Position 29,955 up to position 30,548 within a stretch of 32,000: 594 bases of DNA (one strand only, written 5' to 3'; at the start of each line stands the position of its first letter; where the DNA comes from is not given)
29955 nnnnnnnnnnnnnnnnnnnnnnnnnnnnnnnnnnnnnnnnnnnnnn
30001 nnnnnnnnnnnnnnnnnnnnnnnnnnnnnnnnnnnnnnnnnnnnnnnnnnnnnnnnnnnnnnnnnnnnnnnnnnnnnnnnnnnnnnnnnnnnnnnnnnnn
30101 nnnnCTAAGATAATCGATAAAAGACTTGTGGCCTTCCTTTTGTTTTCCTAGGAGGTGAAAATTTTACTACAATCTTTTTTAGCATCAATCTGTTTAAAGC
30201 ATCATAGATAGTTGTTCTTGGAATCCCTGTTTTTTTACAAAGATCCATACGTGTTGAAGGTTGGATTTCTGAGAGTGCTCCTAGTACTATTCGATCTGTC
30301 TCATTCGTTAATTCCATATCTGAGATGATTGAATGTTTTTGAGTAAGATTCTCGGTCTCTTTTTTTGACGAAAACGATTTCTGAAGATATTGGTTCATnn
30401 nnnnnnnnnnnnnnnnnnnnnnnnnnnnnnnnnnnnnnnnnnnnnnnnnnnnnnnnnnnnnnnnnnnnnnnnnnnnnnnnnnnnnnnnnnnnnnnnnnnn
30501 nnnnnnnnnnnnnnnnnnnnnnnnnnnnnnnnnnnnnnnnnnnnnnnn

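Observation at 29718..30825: Cluster of ORB-like boxes with G-strings: candidate replication origin lacking an adjacent orc1/cdc6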

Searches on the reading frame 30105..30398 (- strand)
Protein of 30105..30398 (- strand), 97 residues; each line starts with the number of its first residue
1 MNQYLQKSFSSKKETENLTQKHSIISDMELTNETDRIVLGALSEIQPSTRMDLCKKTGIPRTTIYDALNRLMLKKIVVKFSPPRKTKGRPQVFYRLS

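Call 13: search_protein_families(library=pfam, proteins=[window:30105-30398:-], max_evalue=0.01)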
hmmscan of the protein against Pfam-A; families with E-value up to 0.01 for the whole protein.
window:30105-30398:- (97 aa): 3 families
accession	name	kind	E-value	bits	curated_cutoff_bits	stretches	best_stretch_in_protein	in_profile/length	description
PF01978.25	TrmB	-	3.7e-06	27.1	25.6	1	40-80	15-55/68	Sugar-specific transcriptional regulator TrmB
PF12802.13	MarR_2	-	0.00065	20.2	27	1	37-80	9-54/61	MarR family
PF25213.1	HVO_A0261_N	-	0.0064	16.8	35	1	38-77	16-54/86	HVO_A0261 N-terminal domain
